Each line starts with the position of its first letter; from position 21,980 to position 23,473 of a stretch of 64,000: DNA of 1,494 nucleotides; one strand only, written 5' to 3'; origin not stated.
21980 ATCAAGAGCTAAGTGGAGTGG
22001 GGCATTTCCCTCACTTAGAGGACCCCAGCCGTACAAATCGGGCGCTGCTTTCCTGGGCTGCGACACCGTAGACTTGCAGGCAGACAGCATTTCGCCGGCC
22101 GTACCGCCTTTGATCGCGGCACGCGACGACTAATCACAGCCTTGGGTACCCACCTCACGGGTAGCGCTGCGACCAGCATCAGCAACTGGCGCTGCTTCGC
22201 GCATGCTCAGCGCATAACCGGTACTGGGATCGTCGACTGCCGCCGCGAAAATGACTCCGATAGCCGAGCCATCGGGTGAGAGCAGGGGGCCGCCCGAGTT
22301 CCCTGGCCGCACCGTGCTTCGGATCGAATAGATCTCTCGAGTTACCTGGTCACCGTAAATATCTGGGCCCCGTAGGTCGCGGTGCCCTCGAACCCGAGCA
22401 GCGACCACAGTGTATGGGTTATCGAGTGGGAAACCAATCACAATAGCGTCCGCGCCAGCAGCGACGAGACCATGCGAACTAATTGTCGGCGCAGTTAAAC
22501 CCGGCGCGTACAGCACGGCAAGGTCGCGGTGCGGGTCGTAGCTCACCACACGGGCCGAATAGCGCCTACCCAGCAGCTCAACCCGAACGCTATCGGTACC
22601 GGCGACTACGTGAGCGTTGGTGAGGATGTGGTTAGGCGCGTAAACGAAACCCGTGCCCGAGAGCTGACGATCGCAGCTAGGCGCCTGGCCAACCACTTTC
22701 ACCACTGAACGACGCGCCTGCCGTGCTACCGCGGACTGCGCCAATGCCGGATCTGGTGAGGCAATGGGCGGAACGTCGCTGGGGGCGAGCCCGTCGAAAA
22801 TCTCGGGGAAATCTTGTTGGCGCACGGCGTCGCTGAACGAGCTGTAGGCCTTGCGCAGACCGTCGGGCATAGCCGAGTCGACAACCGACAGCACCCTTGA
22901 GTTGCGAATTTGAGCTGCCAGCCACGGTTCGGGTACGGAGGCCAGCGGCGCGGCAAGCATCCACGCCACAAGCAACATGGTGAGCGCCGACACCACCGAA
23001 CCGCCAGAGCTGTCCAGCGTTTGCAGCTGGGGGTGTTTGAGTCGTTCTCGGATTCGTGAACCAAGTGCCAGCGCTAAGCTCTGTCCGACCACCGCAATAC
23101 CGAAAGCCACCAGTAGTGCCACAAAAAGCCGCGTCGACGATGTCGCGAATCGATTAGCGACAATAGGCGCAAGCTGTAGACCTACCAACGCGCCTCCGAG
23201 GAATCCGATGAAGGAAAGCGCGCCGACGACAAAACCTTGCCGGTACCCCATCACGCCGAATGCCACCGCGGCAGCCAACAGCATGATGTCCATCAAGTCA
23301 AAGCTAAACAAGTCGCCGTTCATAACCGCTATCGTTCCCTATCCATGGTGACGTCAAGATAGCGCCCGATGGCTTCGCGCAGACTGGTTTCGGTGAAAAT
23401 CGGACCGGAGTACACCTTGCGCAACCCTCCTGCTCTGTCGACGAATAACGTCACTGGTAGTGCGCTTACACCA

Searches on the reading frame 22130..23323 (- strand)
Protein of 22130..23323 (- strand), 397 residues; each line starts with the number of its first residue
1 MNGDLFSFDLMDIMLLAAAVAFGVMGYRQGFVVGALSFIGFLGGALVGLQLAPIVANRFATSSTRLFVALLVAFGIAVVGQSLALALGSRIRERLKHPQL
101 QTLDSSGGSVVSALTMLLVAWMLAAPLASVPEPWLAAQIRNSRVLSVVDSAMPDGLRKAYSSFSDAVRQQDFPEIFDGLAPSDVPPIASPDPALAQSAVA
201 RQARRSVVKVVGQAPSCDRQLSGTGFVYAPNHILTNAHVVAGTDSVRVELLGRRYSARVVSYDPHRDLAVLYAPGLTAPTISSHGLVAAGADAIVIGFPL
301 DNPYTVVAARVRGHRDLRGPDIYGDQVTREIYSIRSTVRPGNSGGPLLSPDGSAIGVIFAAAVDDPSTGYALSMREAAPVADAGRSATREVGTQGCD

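Call 7: search_protein_families(library=pfam, proteins=[window:22130-23323:-])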
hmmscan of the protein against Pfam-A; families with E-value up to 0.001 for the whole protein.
window:22130-23323:- (397 aa): 3 families
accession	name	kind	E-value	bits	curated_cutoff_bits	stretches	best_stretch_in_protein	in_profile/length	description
PF13365.12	Trypsin_2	-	6.5e-24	85.7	27.6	1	223-357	1-144/144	Trypsin-like peptidase domain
PF02674.22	Colicin_V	-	1.4e-20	74.2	29.3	1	11-153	1-144/144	Colicin V production protein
PF00089.32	Trypsin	-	2.1e-09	38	20.6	1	220-361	24-198/220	Trypsin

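Call 8: search_protein_families(library=ncbifam, proteins=[window:22130-23323:-])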
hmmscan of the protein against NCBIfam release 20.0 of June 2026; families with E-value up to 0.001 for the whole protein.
window:22130-23323:- (397 aa): 11 families
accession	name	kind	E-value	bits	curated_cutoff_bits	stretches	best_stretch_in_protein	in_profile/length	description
NF033740.0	MarP_fam_protase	equivalog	3e-137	457.8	250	1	11-396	1-389/390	MarP family serine protease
NF041521.1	HhoA_HhoB_HtrA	equivalog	9.5e-21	74.4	450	1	219-382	55-221/335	HhoA/HhoB/HtrA family serine endopeptidase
NF047968.1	SerProtHtrA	equivalog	1.2e-14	54.5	470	1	195-382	54-254/357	serine protease HtrA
TIGR02037.1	degP_htrA_DO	subfamily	2.3e-14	53.2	416.2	1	219-361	58-204/434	Do family serine endopeptidase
TIGR02038.1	protease_degS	equivalog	8e-09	35.1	422.95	1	229-365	87-221/351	outer membrane-stress sensor serine endopeptidase DegS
NF040960.1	MamE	equivalog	1.5e-08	33.7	800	1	205-367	106-271/659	magnetosome formation protease MamE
NF053637.1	SerProtHtrAspr2045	equivalog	1.8e-08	33.8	650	1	232-360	118-253/394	serine protease HtrA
NF008147.1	PRK10898.1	equivalog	1.3e-07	31.1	408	1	206-357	57-214/352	outer membrane-stress sensor serine endopeptidase DegS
NF008189.1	PRK10942.1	equivalog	2.6e-07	29.5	720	1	230-361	124-255/477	serine endoprotease DegP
NF050055.1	SerProtHtrAMycob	equivalog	2.9e-07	29.8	800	1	197-380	205-402/502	serine protease HtrA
NF007526.1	PRK10139.1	equivalog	2.5e-06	26.5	756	1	229-361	101-236/456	serine endoprotease DegQ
